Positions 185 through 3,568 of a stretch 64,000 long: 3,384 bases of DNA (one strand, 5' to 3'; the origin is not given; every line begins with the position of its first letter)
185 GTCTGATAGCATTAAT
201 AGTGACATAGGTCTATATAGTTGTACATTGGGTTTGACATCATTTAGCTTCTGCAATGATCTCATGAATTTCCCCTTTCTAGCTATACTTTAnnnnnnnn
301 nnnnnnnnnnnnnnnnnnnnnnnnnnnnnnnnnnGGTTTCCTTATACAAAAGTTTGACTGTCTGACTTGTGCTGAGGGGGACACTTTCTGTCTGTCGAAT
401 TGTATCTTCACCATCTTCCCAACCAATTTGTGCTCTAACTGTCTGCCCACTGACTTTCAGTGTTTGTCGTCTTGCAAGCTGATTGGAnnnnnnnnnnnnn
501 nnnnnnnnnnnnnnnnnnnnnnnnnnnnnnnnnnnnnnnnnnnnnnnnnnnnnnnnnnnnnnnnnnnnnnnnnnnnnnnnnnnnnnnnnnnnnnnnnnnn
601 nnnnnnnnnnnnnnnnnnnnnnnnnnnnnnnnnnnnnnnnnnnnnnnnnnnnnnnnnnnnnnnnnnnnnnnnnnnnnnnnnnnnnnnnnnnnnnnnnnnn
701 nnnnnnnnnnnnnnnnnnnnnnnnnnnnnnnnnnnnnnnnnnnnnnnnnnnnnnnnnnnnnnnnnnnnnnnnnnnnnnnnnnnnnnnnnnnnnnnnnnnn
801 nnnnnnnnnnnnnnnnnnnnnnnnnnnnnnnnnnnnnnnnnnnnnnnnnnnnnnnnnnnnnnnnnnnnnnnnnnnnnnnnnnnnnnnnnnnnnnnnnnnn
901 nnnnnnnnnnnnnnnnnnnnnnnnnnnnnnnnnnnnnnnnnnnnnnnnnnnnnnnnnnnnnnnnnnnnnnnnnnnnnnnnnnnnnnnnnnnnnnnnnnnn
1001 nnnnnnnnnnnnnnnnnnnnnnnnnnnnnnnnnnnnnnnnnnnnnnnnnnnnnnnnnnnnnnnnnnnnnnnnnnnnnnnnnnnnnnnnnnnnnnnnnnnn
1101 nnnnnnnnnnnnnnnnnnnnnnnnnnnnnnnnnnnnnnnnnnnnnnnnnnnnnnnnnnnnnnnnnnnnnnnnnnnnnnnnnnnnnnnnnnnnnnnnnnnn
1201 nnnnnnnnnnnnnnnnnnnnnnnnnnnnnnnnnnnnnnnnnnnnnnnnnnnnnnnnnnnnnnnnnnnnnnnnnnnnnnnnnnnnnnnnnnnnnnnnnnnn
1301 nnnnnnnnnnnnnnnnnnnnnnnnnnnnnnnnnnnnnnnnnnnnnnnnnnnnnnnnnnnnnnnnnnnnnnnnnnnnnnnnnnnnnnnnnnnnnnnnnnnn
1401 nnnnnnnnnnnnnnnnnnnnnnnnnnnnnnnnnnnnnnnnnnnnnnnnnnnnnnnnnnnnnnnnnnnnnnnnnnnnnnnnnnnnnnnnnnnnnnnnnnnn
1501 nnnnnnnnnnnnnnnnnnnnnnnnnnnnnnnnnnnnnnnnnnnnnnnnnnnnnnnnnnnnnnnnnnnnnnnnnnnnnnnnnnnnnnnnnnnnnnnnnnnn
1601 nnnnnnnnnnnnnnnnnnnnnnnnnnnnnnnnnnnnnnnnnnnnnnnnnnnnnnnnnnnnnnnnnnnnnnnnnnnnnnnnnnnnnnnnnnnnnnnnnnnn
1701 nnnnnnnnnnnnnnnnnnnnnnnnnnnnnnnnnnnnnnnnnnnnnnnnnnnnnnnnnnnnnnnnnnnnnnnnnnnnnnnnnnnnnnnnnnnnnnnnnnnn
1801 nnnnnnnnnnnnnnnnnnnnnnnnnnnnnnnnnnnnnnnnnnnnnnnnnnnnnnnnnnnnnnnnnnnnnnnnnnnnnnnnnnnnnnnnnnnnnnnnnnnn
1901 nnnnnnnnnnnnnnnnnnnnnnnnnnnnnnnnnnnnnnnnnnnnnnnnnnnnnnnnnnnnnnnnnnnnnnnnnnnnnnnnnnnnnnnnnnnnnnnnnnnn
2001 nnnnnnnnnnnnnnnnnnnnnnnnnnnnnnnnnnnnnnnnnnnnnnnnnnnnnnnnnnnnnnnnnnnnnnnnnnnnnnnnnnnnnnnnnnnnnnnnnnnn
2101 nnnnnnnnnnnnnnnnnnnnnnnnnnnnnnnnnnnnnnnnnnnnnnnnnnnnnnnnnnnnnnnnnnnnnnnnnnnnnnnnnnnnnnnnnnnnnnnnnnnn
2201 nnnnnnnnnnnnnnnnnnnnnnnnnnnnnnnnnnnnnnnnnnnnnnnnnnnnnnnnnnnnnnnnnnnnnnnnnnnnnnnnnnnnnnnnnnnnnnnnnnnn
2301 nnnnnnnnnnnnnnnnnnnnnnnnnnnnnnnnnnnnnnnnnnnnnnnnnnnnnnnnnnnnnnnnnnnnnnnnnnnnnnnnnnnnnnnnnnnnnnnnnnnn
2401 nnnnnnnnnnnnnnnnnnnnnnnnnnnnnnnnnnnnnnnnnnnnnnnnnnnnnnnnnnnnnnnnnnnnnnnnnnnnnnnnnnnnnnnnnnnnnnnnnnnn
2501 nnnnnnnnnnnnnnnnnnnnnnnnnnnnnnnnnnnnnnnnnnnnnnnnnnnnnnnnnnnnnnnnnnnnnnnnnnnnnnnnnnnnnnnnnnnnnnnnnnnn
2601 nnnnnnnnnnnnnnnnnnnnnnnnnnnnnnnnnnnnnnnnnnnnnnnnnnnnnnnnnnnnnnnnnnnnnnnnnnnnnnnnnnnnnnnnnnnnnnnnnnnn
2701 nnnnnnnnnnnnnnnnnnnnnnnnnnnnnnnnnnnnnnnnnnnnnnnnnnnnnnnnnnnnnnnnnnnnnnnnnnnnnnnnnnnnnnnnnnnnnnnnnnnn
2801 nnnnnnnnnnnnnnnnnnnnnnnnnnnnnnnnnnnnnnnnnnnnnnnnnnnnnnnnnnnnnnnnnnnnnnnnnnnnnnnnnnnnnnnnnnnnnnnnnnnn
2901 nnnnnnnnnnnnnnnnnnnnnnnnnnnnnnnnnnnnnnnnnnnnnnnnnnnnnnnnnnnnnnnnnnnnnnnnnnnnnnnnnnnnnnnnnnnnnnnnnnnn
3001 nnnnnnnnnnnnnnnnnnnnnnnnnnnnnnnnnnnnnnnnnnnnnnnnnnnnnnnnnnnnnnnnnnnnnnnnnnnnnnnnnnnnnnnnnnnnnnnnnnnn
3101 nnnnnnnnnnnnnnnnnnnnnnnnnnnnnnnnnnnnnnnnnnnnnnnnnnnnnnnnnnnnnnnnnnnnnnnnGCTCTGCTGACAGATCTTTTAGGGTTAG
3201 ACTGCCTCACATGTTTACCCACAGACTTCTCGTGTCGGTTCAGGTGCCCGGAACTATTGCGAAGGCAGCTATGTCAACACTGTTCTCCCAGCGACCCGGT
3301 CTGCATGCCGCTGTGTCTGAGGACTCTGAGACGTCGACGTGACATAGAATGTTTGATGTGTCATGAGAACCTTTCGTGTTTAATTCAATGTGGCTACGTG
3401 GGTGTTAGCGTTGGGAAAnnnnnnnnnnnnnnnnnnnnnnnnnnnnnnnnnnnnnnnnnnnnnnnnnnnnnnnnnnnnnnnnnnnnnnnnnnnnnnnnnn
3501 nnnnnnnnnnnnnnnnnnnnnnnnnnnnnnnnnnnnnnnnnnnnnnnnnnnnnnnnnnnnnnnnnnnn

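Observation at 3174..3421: Prohormone-like processing signals: RRRR and RFRRQ cleavage sites and C-terminal Gly / Gly-Lys amidation motifs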

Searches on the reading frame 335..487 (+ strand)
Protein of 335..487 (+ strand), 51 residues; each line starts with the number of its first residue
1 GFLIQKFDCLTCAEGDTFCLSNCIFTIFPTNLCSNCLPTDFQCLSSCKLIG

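Call 48: find_homologous_proteins(query=A2, max_evalue=10)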
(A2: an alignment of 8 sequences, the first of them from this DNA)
Query A2 (8 sequences) (51 aa, profile of the alignment): 2 proteins with E <= 10 among 17 candidates.
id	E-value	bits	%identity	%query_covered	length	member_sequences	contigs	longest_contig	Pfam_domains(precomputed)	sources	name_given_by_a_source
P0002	1.9e-13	68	33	65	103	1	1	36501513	-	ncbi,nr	ncbi:hypothetical protein Btru_000404 [Bulinus truncatus]|nr:hypothetical protein Btru_000404 [Bulin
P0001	3.1e-12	64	38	73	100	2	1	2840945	-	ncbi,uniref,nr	ncbi:hypothetical protein Bpfe_017749 [Biomphalaria pfeifferi]|uniref:Uncharacterized protein n=1 Ta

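Call 55: predict_structure(alignment_id=A3)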
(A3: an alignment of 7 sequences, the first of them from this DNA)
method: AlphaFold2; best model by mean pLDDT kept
length: 51 residues; sequences in the alignment: 7
mean_pLDDT: 49.9   pTM: 0.25
mean pLDDT of the five models: 49.9, 49.4, 47.7, 46.6, 45.6
residues with pLDDT >= 90: 0; 70-90: 0; 50-70: 27; < 50: 24
segments of 3 or more residues with pLDDT < 50: 1-7, 24-35, 47-51
pLDDT, mean of each block of 10 residues (from residue 1): 44 59 48 50 49 36
secondary structure, 60 per line:
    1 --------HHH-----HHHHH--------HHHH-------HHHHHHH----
elements in order: H17-21 H30-33 H41-47

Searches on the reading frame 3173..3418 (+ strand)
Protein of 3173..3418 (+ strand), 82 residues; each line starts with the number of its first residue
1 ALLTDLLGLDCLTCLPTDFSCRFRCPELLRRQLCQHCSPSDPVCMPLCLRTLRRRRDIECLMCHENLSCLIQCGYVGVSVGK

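Call 6: search_protein_families(library=pfam, proteins=[window:3173-3418:+], max_evalue=10)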
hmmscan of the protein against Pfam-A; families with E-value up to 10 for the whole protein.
seq(82 aa): 0 families

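Call 8: find_homologous_proteins(query=window:3173-3418:+, max_evalue=10)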
Query seq(82 aa) (82 aa): 1 proteins with E <= 10 among 3 candidates.
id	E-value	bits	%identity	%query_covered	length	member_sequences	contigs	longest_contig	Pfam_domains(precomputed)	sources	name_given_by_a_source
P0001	6.8e-46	171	96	100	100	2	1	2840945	-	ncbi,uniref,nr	ncbi:hypothetical protein Bpfe_017749 [Biomphalaria pfeifferi]|uniref:Uncharacterized protein n=1 Ta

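Call 10: find_encoding_contigs(protein=P0001, flank=10000)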
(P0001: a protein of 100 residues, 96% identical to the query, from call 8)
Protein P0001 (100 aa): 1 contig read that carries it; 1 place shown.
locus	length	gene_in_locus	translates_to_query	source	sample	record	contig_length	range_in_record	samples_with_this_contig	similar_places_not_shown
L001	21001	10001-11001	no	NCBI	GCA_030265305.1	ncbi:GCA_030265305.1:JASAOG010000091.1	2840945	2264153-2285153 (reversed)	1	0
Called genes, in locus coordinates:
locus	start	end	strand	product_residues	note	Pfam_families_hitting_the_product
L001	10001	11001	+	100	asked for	-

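Call 30: list_cluster_members(proteins=[P0001, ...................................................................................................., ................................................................, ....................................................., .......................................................])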
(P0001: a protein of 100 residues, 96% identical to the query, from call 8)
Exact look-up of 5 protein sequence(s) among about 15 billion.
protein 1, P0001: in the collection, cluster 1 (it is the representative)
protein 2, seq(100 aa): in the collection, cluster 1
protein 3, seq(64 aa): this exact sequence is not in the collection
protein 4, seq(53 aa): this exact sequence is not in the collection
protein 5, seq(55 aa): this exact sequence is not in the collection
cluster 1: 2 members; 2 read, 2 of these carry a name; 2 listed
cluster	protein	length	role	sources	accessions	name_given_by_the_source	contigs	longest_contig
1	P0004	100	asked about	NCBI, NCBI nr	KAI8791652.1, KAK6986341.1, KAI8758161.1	hypothetical protein BgiMline_015979 [Biomphalaria glabrata] | hypothetical protein BgiMline_008785 [Biomphalaria glabrata]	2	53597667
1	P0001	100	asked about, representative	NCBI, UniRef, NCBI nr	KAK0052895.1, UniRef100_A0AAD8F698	hypothetical protein Bpfe_017749 [Biomphalaria pfeifferi] | Uncharacterized protein n=1 Tax=Biomphalaria pfeifferi TaxID=112525 RepID=A0AAD8F698_BIOPF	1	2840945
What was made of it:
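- B, C, D, E and F are not annotated in any genome in the protein collection (calls 30, 48). The protein collection holds the gene A protein only from genome annotations (call 30).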

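Call 40: find_encoding_contigs(protein=P0004, flank=10000)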
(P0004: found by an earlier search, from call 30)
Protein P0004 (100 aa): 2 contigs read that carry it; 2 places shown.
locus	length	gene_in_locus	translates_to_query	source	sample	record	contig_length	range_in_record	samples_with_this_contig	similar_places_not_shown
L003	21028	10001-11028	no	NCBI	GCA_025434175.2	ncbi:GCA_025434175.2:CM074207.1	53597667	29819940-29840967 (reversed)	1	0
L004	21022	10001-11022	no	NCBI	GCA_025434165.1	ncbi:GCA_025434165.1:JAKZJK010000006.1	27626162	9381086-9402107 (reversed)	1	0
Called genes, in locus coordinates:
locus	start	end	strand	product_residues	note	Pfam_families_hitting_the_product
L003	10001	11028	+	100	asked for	-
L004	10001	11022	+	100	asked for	-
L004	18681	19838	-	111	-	-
